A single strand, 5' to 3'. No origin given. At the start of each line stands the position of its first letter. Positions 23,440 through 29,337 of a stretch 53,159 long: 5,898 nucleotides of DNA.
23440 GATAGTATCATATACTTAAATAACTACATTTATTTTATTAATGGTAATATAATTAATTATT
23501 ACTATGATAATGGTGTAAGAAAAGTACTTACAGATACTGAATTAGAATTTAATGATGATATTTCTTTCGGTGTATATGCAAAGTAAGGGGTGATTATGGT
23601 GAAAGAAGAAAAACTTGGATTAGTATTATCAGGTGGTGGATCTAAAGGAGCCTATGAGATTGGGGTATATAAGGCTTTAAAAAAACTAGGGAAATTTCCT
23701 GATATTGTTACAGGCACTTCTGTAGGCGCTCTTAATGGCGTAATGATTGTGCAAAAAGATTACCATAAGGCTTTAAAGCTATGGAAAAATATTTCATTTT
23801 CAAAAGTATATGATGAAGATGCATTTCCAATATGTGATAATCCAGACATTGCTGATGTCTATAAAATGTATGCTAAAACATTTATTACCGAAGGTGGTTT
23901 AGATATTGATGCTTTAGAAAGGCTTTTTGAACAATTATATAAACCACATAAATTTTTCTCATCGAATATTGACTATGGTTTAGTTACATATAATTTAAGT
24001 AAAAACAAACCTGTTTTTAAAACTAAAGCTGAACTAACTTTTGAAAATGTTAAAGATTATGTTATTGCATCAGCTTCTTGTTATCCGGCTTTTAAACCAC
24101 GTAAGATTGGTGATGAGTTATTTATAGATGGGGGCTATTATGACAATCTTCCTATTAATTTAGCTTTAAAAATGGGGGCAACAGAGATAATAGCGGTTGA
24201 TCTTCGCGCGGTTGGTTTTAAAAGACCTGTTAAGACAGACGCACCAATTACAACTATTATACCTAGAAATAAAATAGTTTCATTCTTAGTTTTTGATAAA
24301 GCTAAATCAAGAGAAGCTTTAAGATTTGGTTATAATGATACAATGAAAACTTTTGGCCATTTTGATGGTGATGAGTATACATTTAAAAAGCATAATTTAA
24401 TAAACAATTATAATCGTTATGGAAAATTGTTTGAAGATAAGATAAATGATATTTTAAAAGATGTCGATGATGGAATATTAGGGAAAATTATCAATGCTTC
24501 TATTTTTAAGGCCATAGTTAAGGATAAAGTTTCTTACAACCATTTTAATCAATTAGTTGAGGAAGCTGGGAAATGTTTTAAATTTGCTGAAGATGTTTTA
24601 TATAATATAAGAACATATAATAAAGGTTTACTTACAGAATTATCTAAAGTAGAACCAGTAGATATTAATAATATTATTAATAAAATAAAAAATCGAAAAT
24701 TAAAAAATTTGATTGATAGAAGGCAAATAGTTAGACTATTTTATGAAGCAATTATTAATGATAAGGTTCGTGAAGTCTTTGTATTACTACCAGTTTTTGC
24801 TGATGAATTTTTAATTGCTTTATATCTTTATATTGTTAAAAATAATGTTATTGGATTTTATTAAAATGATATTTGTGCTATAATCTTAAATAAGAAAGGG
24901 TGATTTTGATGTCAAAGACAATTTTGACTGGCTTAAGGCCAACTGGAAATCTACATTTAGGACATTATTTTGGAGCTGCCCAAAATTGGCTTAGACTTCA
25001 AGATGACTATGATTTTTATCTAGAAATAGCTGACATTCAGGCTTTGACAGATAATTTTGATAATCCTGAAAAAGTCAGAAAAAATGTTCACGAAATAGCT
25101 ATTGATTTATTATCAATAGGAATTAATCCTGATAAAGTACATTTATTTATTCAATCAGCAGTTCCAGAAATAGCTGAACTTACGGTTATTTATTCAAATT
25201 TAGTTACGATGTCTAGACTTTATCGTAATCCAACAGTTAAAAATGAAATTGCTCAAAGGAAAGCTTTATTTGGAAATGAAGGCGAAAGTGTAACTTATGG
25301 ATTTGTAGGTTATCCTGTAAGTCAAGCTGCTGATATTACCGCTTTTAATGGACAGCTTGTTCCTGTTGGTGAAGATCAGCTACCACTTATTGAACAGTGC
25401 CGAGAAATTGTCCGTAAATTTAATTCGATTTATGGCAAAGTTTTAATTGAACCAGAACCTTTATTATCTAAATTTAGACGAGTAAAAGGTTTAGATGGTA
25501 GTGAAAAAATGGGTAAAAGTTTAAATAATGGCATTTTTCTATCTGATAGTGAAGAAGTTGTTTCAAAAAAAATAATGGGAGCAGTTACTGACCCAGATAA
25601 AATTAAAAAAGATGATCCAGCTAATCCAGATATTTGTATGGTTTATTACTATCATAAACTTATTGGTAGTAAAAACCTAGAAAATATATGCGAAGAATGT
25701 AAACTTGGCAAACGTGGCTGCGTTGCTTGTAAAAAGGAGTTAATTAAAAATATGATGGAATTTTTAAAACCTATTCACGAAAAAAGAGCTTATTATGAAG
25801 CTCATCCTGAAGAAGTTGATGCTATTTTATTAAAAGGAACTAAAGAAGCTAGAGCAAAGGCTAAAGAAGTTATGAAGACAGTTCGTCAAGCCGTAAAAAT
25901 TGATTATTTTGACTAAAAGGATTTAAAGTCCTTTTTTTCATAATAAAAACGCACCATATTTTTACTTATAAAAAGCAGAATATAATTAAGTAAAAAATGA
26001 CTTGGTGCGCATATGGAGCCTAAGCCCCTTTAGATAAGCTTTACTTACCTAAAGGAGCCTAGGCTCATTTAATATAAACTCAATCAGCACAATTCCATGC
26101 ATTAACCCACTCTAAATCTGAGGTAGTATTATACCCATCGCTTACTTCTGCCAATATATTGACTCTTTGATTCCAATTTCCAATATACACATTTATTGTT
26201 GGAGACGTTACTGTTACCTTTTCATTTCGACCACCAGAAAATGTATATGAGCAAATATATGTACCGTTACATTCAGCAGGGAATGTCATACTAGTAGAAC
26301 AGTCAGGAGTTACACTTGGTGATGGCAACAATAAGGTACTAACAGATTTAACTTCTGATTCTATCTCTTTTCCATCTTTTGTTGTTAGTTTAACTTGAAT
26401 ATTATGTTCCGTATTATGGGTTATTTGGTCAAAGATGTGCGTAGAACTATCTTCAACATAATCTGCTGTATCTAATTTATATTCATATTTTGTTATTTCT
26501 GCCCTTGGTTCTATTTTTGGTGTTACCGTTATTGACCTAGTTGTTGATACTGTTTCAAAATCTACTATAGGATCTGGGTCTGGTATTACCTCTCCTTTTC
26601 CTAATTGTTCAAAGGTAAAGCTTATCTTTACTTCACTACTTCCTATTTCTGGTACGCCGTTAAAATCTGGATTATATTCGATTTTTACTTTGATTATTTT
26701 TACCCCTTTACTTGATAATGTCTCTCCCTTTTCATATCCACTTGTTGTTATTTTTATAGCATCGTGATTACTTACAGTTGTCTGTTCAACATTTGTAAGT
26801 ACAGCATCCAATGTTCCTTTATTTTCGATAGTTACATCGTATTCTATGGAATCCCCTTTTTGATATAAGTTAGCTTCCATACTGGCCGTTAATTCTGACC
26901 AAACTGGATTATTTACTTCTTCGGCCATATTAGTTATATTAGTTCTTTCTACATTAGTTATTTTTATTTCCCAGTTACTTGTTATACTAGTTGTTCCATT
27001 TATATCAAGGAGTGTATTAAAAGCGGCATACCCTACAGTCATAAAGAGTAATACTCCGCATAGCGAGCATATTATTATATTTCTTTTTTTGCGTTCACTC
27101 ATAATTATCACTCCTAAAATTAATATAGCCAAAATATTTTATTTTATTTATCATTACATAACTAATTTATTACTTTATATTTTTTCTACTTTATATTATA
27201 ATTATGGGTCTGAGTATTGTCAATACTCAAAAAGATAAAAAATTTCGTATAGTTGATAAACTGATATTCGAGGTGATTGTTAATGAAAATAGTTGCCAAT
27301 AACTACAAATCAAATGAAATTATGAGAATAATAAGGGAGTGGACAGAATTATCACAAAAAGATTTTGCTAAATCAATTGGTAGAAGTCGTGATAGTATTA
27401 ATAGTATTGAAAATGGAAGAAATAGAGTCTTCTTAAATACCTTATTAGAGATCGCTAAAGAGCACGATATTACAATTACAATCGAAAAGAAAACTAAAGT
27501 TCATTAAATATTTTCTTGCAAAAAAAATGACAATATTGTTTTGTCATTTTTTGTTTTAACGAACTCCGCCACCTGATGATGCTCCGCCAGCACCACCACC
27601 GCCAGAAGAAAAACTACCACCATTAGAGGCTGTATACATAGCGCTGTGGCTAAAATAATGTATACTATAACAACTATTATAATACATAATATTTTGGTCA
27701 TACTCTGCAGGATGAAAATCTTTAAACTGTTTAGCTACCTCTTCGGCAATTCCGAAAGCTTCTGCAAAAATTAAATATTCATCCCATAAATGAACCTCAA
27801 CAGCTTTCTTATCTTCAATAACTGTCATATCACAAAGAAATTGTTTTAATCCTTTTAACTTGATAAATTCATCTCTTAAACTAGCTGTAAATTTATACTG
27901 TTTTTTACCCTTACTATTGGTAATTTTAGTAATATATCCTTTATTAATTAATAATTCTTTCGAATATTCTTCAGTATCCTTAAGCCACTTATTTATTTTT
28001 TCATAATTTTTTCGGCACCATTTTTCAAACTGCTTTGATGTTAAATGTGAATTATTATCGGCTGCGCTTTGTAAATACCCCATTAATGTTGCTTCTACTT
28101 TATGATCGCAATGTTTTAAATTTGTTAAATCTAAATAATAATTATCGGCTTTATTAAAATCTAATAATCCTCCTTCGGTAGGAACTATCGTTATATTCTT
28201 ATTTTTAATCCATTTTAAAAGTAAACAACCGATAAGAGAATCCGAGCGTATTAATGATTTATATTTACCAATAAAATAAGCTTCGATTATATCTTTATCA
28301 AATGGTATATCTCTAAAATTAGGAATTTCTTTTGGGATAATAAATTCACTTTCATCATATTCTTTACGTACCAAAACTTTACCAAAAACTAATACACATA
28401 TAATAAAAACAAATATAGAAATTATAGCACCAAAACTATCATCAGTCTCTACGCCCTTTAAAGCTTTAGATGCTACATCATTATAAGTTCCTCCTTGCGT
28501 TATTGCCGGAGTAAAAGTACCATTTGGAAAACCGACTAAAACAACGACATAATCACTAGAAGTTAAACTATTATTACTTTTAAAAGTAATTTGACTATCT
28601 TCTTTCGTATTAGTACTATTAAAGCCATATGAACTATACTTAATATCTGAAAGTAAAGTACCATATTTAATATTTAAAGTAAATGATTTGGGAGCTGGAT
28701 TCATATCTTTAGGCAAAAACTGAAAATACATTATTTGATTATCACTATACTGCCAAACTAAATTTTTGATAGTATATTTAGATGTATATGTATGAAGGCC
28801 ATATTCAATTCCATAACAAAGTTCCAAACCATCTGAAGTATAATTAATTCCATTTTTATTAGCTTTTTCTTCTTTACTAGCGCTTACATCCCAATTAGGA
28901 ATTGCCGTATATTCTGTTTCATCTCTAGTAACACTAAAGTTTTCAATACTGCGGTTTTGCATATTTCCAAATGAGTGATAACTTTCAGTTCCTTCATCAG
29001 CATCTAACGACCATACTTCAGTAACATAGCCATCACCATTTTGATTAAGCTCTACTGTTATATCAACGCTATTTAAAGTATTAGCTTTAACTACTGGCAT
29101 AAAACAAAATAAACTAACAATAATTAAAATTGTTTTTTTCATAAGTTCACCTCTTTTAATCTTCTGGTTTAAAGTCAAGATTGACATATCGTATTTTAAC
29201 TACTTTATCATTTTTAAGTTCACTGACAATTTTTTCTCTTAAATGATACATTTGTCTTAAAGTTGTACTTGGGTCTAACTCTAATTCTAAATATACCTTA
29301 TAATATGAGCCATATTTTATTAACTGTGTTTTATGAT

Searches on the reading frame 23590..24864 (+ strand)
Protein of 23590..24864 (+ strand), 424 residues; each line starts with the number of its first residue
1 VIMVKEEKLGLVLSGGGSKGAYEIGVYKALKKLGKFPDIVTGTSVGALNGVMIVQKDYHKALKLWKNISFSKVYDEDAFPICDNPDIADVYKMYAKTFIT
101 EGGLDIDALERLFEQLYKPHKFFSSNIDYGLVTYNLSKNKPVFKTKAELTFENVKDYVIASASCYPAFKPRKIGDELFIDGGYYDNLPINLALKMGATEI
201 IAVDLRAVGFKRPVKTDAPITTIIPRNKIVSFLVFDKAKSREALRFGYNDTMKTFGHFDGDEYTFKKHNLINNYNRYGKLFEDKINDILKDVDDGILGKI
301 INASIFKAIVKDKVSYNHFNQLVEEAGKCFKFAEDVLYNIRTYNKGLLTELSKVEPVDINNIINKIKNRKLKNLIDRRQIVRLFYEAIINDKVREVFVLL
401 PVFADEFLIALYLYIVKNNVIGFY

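Call 55: search_protein_families(library=pfam, proteins=[window:23590-24864:+], max_evalue=0.0001)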
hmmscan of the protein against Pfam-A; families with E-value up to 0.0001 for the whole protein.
window:23590-24864:+ (424 aa): 1 family
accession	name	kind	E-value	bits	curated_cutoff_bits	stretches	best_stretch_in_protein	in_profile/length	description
PF01734.28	Patatin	-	1.1e-30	107.7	27.7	1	11-193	1-191/191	Patatin-like phospholipase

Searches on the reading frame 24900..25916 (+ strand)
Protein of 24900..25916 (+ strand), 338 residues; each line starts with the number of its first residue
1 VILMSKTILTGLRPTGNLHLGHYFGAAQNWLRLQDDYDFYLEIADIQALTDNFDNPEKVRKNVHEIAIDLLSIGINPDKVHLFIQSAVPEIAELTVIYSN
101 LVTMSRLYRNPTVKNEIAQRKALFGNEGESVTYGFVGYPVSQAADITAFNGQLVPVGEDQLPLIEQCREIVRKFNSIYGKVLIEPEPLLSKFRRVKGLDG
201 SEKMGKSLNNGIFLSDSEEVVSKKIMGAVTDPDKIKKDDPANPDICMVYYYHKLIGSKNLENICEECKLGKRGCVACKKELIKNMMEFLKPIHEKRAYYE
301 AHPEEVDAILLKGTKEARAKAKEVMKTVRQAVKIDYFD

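Call 55: search_protein_families(library=pfam, proteins=[window:24900-25916:+], max_evalue=0.0001)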
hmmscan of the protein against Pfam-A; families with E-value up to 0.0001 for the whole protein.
window:24900-25916:+ (338 aa): 1 family
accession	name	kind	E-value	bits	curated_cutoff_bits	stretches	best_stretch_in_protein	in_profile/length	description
PF00579.31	tRNA-synt_1b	-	2.4e-56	191.6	21.1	1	7-290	7-292/292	tRNA synthetases class I (W and Y)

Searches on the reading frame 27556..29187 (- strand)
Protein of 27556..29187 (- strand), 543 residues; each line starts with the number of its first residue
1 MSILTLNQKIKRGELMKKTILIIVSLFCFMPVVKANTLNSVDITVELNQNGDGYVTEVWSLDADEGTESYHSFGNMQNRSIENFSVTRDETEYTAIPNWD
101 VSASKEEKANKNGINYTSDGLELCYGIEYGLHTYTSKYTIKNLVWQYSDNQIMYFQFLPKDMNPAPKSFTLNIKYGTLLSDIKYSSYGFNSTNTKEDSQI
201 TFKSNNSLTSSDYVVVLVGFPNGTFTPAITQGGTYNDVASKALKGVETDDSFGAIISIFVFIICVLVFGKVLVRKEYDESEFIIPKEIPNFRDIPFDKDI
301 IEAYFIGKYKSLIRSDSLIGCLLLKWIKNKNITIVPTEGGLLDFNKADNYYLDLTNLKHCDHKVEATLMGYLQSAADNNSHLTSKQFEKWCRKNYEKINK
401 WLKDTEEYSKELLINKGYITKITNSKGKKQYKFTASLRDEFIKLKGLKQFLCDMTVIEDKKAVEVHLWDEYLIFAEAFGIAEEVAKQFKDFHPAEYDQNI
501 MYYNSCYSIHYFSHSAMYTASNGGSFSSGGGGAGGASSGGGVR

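Call 55: search_protein_families(library=pfam, proteins=[window:27556-29187:-], max_evalue=0.0001)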
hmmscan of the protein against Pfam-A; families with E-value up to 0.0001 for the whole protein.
window:27556-29187:- (543 aa): 2 families
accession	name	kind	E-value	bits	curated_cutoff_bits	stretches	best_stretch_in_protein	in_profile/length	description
PF20990.2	DUF2207_C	-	4.9e-16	59.6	33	1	434-488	193-247/247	Predicted membrane protein (DUF2207) C-terminal domain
PF09972.14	DUF2207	-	4.5e-08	33.9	24.4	1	38-214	2-166/172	Predicted membrane protein (DUF2207) N-terminal domain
